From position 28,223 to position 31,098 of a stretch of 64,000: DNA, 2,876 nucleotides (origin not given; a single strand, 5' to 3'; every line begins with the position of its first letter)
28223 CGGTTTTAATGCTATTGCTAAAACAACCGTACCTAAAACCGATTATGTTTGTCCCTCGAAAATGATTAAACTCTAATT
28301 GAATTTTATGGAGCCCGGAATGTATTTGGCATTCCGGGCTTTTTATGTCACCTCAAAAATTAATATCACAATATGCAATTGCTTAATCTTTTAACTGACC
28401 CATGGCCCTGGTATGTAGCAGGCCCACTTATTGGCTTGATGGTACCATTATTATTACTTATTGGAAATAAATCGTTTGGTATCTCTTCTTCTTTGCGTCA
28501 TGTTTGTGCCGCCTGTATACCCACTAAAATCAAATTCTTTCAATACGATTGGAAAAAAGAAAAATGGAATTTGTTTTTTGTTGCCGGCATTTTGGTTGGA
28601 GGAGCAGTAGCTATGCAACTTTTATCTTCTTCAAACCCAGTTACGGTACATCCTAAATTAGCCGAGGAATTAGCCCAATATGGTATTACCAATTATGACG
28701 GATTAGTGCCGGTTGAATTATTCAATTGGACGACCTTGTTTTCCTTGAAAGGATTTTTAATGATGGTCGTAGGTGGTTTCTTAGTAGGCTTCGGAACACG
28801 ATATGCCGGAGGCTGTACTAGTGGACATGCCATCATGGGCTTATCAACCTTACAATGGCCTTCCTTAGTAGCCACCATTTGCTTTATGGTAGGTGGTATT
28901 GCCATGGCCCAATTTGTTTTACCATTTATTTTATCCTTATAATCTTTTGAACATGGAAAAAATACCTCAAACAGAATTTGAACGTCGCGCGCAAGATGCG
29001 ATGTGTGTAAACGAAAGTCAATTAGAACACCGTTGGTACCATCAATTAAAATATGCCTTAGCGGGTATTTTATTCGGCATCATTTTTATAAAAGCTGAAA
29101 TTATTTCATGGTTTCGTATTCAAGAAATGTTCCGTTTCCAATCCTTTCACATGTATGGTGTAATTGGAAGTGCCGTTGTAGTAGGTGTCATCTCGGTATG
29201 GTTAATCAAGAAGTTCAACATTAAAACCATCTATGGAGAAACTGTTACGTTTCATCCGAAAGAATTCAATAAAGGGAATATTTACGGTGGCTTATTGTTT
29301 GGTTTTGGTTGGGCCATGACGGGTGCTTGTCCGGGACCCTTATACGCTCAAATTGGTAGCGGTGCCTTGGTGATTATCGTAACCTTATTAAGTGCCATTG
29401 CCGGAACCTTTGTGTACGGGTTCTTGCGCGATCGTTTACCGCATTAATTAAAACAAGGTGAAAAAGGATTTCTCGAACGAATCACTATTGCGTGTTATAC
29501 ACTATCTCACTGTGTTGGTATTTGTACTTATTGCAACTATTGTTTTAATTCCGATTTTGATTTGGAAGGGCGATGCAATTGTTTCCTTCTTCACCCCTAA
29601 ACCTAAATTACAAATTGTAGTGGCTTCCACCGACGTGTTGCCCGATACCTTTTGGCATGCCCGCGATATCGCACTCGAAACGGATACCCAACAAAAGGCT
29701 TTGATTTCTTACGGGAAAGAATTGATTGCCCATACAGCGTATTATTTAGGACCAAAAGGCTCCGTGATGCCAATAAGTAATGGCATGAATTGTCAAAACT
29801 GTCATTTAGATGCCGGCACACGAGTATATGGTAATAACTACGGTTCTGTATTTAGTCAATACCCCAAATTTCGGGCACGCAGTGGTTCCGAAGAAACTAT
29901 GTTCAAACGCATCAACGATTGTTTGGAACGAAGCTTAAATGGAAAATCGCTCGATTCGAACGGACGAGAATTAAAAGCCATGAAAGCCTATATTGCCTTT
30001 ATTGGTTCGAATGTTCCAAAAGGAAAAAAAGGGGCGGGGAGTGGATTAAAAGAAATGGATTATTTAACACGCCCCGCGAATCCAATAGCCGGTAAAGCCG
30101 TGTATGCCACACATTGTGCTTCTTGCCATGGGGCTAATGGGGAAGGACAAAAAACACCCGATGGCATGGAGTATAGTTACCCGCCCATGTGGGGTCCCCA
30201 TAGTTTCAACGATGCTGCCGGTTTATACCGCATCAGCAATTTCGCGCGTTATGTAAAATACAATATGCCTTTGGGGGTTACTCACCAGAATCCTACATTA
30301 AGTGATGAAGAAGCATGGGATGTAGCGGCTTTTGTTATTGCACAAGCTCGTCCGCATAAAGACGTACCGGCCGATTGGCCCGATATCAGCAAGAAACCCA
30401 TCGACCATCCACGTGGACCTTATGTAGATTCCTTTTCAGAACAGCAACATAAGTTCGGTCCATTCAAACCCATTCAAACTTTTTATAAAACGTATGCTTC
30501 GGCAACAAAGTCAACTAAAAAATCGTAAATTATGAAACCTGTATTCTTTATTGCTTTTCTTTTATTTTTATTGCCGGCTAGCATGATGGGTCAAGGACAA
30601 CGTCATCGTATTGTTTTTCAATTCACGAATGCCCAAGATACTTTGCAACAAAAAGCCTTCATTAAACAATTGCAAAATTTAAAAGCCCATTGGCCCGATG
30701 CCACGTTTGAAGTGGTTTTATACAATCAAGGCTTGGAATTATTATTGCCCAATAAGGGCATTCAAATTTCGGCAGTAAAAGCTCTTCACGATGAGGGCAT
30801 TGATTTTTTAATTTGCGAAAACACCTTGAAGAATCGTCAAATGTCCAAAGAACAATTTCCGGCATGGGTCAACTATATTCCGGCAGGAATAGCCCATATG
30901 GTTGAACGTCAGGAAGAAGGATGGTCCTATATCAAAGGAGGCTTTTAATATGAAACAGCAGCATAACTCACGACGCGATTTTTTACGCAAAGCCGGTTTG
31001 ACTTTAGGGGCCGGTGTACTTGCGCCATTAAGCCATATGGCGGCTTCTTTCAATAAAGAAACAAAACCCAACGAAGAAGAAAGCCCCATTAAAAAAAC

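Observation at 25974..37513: Composite sulfur-compound oxidation and transport cluster of unusual composition for Bacteroidota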

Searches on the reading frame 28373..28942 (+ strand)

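Call 5: search_protein_families(library=pfam, proteins=[window:28373-28942:+], max_evalue=0.01)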
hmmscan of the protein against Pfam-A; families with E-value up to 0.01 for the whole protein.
window:28373-28942:+ (189 aa): 1 family
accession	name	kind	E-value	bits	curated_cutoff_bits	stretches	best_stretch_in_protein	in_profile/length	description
PF04143.19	Sulf_transp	-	2.2e-17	64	27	2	117-176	251-309/310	Sulphur transport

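Call 6: search_protein_families(library=ncbifam, proteins=[window:28373-28942:+], max_evalue=0.01)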
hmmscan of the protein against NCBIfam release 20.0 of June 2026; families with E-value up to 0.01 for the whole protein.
window:28373-28942:+ (189 aa): 2 families
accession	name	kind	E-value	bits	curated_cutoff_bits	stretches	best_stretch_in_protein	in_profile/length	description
NF052577.1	ThSTportTsuASprch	equivalog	1.1e-09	38.1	400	1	126-182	271-327/330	thiosulfate transporter TsuA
NF041049.1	thio_trans_TsuA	exception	0.0089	15.1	645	1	131-182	284-334/348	thiosulfate utilization transporter TsuA/YeeE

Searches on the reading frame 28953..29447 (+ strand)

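Call 5: search_protein_families(library=pfam, proteins=[window:28953-29447:+], max_evalue=0.01)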
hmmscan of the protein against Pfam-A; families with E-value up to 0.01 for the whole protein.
window:28953-29447:+ (164 aa): 2 families
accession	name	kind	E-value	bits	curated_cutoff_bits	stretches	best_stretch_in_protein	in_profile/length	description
PF04143.19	Sulf_transp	-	1.8e-11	44.6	27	1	56-155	10-103/310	Sulphur transport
PF20398.3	DUF6691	-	1.1e-08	35.9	27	1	36-159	8-134/142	Family of unknown function (DUF6691)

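Call 6: search_protein_families(library=ncbifam, proteins=[window:28953-29447:+], max_evalue=0.01)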
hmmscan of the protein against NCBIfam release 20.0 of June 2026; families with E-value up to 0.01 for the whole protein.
window:28953-29447:+ (164 aa): 3 families
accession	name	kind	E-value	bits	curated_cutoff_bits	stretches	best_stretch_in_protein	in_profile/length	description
NF033796.1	selen_YedE_FdhT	exception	3.9e-05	23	350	1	35-160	220-337/387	selenium metabolism membrane protein YedE/FdhT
NF052577.1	ThSTportTsuASprch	equivalog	0.00021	20.8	400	1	36-143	7-108/330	thiosulfate transporter TsuA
TIGR04112.1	seleno_YedE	equivalog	0.00085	18.6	200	1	36-152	190-302/337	YedE family putative selenium transporter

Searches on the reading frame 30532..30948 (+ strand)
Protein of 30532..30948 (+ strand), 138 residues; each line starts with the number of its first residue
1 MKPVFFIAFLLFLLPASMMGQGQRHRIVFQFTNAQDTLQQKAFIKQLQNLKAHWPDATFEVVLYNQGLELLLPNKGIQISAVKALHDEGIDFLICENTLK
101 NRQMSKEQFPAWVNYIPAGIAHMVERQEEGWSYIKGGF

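Call 5: search_protein_families(library=pfam, proteins=[window:30532-30948:+], max_evalue=0.01)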
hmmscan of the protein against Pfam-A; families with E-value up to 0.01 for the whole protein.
window:30532-30948:+ (138 aa): 1 family
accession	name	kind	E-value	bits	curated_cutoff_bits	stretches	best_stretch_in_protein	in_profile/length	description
PF02635.20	DsrE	-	1.2e-06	29.2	22.7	1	39-135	31-115/116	DsrE/DsrF-like family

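Call 6: search_protein_families(library=ncbifam, proteins=[window:30532-30948:+], max_evalue=0.01)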
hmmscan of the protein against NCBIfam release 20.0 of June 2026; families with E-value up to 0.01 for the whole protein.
window:30532-30948:+ (138 aa): 0 families

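Call 9: search_solved_structures(query=window:30532-30948:+, max_evalue=1, show_alignments=2)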
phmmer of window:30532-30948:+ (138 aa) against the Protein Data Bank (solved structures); distinct sequences matched with E-value up to 1: 4.
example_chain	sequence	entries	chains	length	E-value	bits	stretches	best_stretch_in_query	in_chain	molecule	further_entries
1l1s_A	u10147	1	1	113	2.1e-12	50.6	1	25-135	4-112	hypothetical protein MTH1491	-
2pd2_A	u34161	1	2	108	1.3e-08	38.3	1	44-134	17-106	Hypothetical protein ST0148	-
8uja_A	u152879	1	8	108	5.6e-06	29.7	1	44-134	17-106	T33-fn10: engineered DrsE like sulfur reductase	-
6aem_A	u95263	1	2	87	0.52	13.7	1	72-119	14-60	PKD domain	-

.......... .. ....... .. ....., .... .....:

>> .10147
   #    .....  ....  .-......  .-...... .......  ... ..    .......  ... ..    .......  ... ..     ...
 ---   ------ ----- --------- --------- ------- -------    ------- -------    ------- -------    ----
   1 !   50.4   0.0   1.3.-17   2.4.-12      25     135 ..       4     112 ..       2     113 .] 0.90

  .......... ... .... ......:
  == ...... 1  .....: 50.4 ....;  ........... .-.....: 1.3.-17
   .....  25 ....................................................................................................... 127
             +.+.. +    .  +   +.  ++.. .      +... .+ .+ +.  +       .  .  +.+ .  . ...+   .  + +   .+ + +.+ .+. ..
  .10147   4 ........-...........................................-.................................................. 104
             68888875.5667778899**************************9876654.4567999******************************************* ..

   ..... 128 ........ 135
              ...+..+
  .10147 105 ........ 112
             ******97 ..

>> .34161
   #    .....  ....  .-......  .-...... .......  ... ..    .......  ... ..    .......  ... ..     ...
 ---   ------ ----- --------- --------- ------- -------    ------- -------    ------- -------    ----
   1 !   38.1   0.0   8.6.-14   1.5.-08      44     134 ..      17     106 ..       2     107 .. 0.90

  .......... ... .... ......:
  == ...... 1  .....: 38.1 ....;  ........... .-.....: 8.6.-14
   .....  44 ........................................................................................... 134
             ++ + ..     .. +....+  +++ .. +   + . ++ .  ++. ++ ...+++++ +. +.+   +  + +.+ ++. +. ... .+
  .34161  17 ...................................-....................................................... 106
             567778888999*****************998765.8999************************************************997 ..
